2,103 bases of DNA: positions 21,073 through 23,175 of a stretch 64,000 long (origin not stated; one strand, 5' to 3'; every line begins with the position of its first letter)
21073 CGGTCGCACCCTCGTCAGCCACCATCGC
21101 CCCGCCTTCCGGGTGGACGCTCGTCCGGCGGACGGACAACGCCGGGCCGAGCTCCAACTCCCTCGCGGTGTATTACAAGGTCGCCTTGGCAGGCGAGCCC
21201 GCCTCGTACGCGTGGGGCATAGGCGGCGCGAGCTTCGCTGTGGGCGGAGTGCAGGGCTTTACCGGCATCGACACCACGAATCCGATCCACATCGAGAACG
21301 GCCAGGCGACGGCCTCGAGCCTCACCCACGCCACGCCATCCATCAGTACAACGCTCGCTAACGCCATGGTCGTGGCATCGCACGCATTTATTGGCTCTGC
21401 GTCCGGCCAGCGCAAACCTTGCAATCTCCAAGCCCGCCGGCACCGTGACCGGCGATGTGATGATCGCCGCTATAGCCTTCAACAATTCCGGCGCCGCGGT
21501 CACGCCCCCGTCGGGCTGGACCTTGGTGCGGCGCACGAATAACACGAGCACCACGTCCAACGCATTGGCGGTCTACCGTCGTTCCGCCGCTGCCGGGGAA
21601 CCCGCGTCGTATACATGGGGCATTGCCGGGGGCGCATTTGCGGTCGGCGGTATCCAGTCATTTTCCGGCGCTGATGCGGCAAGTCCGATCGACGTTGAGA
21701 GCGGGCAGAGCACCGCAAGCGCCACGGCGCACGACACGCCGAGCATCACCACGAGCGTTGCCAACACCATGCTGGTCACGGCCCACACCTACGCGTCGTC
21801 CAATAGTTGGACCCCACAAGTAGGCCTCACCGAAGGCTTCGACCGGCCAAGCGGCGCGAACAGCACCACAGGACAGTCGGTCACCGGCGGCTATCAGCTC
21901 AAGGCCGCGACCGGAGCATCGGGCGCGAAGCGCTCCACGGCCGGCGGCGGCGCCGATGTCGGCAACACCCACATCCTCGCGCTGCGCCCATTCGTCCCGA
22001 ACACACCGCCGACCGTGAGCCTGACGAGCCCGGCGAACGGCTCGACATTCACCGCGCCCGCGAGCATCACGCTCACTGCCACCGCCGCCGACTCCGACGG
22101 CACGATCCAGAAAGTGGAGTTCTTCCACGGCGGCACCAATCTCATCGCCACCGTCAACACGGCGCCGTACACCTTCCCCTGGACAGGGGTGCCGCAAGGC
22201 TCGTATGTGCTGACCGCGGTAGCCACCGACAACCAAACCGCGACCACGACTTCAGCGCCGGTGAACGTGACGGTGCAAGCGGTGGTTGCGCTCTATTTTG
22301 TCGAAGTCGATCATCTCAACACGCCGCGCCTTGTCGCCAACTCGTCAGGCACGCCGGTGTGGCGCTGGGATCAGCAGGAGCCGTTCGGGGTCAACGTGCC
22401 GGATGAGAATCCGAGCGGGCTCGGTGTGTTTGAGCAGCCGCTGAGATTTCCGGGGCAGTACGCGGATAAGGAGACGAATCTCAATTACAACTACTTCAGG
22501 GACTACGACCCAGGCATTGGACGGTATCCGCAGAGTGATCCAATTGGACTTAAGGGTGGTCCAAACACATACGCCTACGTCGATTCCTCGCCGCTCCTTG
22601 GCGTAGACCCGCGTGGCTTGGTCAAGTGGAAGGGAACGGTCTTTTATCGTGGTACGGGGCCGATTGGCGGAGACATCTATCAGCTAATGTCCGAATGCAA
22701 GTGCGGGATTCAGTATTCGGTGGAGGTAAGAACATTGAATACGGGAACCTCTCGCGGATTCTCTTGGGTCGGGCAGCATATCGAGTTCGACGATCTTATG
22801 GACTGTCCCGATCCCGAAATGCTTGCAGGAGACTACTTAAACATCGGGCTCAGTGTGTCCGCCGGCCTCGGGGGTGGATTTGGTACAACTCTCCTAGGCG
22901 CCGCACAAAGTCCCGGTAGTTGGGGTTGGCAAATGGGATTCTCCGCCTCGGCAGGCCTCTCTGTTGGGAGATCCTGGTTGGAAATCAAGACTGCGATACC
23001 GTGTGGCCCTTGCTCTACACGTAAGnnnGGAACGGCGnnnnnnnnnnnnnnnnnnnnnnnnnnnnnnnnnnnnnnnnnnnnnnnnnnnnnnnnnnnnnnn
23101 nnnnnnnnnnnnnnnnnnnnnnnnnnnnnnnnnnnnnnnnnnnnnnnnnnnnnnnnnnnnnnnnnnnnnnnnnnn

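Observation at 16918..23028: Split Rhs toxin locus: the YD-repeat shell gene stops exactly where the Rhs core should begin, and the core plus toxin lie at the end of a second secreted protein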

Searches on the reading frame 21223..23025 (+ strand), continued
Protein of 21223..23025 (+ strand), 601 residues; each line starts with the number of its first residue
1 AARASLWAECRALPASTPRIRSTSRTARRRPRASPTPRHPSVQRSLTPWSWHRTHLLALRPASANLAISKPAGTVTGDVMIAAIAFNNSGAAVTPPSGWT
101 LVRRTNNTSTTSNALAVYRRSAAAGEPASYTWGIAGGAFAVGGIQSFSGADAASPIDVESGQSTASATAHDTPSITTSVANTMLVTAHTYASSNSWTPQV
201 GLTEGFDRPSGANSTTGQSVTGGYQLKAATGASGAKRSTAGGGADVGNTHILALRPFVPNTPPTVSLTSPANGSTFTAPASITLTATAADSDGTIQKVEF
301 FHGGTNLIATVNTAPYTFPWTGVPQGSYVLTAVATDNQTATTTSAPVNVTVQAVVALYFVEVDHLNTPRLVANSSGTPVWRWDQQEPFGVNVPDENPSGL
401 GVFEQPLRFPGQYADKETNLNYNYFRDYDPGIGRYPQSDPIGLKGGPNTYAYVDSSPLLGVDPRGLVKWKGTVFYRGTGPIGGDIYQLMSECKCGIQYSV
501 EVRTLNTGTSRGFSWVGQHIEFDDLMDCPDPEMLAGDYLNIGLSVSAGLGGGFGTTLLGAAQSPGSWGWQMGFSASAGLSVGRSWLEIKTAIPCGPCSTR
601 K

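Call 11: find_encoding_contigs(protein=P0003, flank=10000, max_places=2)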
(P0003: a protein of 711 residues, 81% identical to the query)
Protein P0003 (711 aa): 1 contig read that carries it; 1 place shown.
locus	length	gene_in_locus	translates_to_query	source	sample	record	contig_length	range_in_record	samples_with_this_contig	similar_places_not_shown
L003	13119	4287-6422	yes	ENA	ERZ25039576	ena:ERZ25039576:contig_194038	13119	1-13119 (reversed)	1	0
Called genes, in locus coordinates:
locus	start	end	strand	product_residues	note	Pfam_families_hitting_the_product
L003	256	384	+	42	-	-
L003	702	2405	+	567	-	PF20148:DUF6531, PF05593:RHS_repeat (faint), PF25023:TEN_YD-shell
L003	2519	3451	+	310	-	PF25023:TEN_YD-shell, PF05593:RHS_repeat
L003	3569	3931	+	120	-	-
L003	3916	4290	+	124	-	PF25023:TEN_YD-shell, PF05593:RHS_repeat (faint)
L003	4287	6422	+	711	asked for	PF17957:Big_7, PF25023:TEN_YD-shell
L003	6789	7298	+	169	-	-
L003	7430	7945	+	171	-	-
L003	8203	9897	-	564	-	PF08448:PAS_4 (faint), PF13426:PAS_9 (faint), PF00990:GGDEF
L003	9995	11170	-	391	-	PF00211:Guanylate_cyc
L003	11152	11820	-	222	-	PF13578:Methyltransf_24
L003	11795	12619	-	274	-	PF00753:Lactamase_B (weak), PF12706:Lactamase_B_2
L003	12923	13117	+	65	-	?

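Call 16: find_encoding_contigs(protein=P0118, flank=10000, max_places=1)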
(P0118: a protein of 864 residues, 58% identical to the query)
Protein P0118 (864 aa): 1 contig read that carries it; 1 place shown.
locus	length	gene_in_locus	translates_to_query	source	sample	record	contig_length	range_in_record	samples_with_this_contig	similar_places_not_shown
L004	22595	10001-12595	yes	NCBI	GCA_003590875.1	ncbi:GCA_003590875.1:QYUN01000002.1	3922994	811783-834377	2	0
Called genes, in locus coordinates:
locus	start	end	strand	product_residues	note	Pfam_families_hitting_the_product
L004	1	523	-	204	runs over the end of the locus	-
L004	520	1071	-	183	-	-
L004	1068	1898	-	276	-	-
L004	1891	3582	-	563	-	PF00437:T2SSE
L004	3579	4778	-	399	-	PF00482:T2SSF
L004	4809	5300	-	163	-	PF07963:N_methyl (weak), PF08334:T2SSG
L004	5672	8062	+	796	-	PF20148:DUF6531, PF15283:DUF4595 (faint), PF25023:TEN_YD-shell, PF05593:RHS_repeat (weak), PF25023:TEN_YD-shell, PF05593:RHS_repeat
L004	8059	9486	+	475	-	PF05593:RHS_repeat, PF25023:TEN_YD-shell (weak), PF05593:RHS_repeat (weak), PF25023:TEN_YD-shell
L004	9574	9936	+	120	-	-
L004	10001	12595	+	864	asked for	PF00801:PKD (faint), PF14041:Lipoprotein_21 (faint), PF17957:Big_7, PF18911:PKD_4 (faint), PF18981:InlK_D3 (faint), PF07495:Y_Y_Y (weak), PF17957:Big_7, PF25023:TEN_YD-shell, +4 more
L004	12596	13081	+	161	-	-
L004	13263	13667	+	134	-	-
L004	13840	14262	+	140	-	-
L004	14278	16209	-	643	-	PF07695:7TMR-DISM_7TM, PF02518:HATPase_c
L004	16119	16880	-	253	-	PF00072:Response_reg, PF00196:GerE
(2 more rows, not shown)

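Call 17: find_encoding_contigs(protein=P0099, flank=10000, max_places=1)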
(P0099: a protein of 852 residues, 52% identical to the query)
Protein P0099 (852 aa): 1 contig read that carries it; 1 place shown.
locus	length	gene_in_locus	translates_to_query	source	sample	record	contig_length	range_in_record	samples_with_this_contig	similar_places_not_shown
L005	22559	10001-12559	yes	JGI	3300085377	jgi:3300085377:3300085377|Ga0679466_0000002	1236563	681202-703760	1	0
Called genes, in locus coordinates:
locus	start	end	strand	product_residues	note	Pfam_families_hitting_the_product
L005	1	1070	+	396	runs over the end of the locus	PF13560:HTH_31 (weak), PF01381:HTH_3, PF06114:Peptidase_M78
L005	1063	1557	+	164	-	PF14367:DUF4411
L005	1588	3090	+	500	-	PF12161:HsdM_N, PF02384:N6_Mtase, PF01170:UPF0020, PF07669:Eco57I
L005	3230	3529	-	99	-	PF04255:DUF433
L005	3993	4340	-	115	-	PF00254:FKBP_C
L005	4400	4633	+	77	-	-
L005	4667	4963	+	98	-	PF07045:DUF1330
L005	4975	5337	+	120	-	PF00462:Glutaredoxin (weak)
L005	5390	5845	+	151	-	PF01850:PIN, PF13470:PIN_3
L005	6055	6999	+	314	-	PF12760:Zn_ribbon_IS1595, PF12762:DDE_Tnp_IS1595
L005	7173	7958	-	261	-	PF12686:DUF3800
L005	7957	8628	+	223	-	-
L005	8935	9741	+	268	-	-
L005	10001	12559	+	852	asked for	PF00801:PKD (faint), PF16640:Big_3_5 (weak), PF17957:Big_7, PF19077:Big_13 (faint), PF07495:Y_Y_Y (faint), PF13750:Big_3_3 (faint), PF22352:K319L-like_PKD (faint), PF17957:Big_7, +1 more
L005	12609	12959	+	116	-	-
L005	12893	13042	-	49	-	-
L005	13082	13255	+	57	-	-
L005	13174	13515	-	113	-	PF00254:FKBP_C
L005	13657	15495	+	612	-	PF00270:DEAD, PF00271:Helicase_C, PF16124:RecQ_Zn_bind, PF09382:RQC, PF00570:HRDC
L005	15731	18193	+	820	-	PF17957:Big_7 (weak), PF19077:Big_13 (faint), PF00801:PKD (faint), PF07495:Y_Y_Y (faint), PF13750:Big_3_3 (faint), PF22352:K319L-like_PKD (faint), PF17957:Big_7, PF25023:TEN_YD-shell, +2 more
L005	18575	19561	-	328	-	PF03401:TctC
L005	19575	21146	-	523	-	PF04262:Glu_cys_ligase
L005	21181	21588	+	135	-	-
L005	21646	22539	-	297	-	-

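Call 18: find_encoding_contigs(protein=P0059, flank=10000, max_places=1)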
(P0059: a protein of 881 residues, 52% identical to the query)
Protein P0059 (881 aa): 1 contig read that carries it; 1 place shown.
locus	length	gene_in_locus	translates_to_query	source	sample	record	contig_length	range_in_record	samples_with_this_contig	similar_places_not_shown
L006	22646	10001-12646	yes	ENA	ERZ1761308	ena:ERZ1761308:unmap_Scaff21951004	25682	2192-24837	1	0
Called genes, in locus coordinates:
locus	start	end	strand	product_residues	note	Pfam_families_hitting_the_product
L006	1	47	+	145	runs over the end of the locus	-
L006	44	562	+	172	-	-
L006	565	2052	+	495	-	-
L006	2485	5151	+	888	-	PF03422:CBM_6, PF16990:CBM_35 (weak), PF18099:CBM_35_2, PF03422:CBM_6, PF18099:CBM_35_2 (weak)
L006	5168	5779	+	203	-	PF00196:GerE, PF08281:Sigma70_r4_2 (weak)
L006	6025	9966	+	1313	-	PF20148:DUF6531, PF05593:RHS_repeat (weak), PF25023:TEN_YD-shell (weak), PF05593:RHS_repeat (weak), PF25023:TEN_YD-shell, PF05593:RHS_repeat (weak), PF25023:TEN_YD-shell (weak), PF05593:RHS_repeat, +1 more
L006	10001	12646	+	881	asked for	PF25023:TEN_YD-shell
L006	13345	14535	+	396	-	PF00482:T2SSF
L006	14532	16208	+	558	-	PF05157:MshEN, PF00437:T2SSE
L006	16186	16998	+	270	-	-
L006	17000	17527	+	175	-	-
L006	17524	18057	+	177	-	-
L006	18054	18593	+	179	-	-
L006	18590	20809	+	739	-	PF07719:TPR_2 (faint), PF07660:STN, PF03958:Secretin_N, PF00263:Secretin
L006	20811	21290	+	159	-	PF07963:N_methyl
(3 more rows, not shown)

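Call 31: find_encoding_contigs(protein=P0001, flank=10000, max_places=2)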
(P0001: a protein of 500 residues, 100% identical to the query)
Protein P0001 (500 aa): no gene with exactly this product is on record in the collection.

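Call 60: find_encoding_contigs(protein=P0007, flank=10000, max_places=1)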
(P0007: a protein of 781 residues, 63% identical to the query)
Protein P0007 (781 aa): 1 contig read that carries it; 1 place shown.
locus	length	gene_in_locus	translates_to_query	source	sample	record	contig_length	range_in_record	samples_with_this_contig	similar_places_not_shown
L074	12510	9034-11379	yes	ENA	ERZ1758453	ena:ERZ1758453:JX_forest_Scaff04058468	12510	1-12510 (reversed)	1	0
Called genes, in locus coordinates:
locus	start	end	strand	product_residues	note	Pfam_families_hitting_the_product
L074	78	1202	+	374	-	PF03150:CCP_MauG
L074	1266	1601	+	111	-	-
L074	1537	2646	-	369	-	PF07690:MFS_1, PF12832:MFS_1_like, PF07690:MFS_1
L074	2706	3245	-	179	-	PF01613:Flavin_Reduct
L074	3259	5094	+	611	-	PF00999:Na_H_Exchanger, PF02254:TrkA_N, PF27452:KefB_C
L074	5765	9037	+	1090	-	PF20148:DUF6531, PF05593:RHS_repeat (weak), PF25023:TEN_YD-shell, PF05593:RHS_repeat, PF25023:TEN_YD-shell (weak)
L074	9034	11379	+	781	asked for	PF17957:Big_7, PF25023:TEN_YD-shell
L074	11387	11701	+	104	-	-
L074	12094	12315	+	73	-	-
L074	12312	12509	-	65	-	?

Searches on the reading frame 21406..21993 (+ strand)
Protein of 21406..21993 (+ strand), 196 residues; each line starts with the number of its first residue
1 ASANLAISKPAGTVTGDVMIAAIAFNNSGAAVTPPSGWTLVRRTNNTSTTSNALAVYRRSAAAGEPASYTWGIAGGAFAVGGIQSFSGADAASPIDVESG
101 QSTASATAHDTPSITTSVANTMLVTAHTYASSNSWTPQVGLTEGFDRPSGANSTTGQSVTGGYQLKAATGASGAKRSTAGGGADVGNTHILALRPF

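Call 41: predict_structure(alignment_id=A3)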
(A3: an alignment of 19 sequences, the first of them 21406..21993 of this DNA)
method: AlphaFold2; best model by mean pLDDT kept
length: 196 residues; sequences in the alignment: 19
mean_pLDDT: 85.8   pTM: 0.87
mean pLDDT of the five models: 85.8, 80.2, 78.6, 78.4, 73.4
residues with pLDDT >= 90: 97; 70-90: 69; 50-70: 30; < 50: 0
segments of 3 or more residues with pLDDT < 50: none
pLDDT, mean of each block of 10 residues (from residue 1): 86 94 92 96 92 95 95 89 92 92 91 84 88 66 64 72 75 77 88 90
secondary structure, 60 per line:
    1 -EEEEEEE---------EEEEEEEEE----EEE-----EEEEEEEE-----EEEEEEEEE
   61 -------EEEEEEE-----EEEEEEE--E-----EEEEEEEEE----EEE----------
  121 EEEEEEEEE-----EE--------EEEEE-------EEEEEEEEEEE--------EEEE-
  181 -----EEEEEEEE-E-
elements in order: E2-8 E18-26 E31-33 E39-46 E52-60 E68-74 E80-86 E95-103 E108-110 E121-129 E145-149 E157-167 E176-179 E186-193

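Call 44: fold_search(model_id=the predicted structure, library=pdb)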
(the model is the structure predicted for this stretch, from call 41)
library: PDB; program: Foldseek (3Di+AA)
matches with E <= 10: 425; with E <= 0.001: 0
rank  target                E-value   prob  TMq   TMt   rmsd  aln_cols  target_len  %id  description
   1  6mrl_A                4.0e-02  0.30  0.28  0.21  19.9       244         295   12  Cucumber Leaf Spot Virus (released 2019-10-16)
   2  6mrl_D                6.6e-02  0.21  0.28  0.19  18.4       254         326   12  Cucumber Leaf Spot Virus (released 2019-10-16)
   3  5e7t_G                1.8e-01  0.63  0.32  0.35   6.0       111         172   15  Structure of the tripod (BppUct-A-L) from the baseplate of bacteriophage Tuc2009 (released 2015-12-30)
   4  4llf_A                1.8e-01  0.15  0.30  0.22  19.0       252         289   13  Crystal structure of Cucumber Necrosis Virus (released 2013-10-30)
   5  9qrm_B                1.8e-01  0.06  0.16  0.07  17.4       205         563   10  X-ray structure of Kp32gp38 in complex with K21 pyr5 (released 2025-09-03)
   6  7vrn_B                2.4e-01  0.02  0.13  0.07  24.6       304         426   12  Structure of infectious bursal disease virus Gt strain (released 2022-03-30)
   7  9lsa_A                3.7e-01  0.03  0.15  0.14  18.3       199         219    8  Crystal structure of mRFP1 with a grafted calcium-binding sequence and one bound calcium ion in a calcium-containing s (released 2025-06-04)
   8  9h6h_B                4.7e-01  0.13  0.29  0.08  23.6       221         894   10  Bacteroides ovatus GH98 endoxylanase with Seleno-methionine substituents (released 2025-11-05)
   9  6bo3_A                4.9e-01  0.04  0.18  0.18  20.1       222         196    9  Structure Determination of A223, a turret protein in Sulfolobus turreted icosahedral virus, using an iterative hybrid  (released 2018-11-21)
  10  3j31_Q                5.2e-01  0.04  0.19  0.17  20.5       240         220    9  Life in the extremes: atomic structure of Sulfolobus Turreted Icosahedral Virus (released 2013-05-01)
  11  7usl_A                5.5e-01  0.04  0.20  0.06  26.5       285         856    6  Integrin alphaM/beta2 ectodomain in complex with adenylate cyclase toxin RTX751 and M1F5 Fab (released 2022-08-17)
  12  8dfp_A                6.5e-01  0.08  0.25  0.13  17.8       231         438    8  Ectodomain of full-length KIT(DupA502,Y503)-SCF dimers (released 2023-03-29)
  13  5cad                  6.9e-01  0.04  0.20  0.12  20.1       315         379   10  Crystal structure of the vicilin from Solanum melongena revealed existence of different anionic ligands in structurally  (released 2016-04-06)
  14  7jg1_A                7.3e-01  0.08  0.26  0.23  16.3       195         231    9  Dimeric Immunoglobin A (dIgA) (released 2020-11-11)
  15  8kcx_A                7.3e-01  0.03  0.18  0.08  17.2       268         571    7  Cryo-EM structure of human SIDT1 (released 2024-06-12)
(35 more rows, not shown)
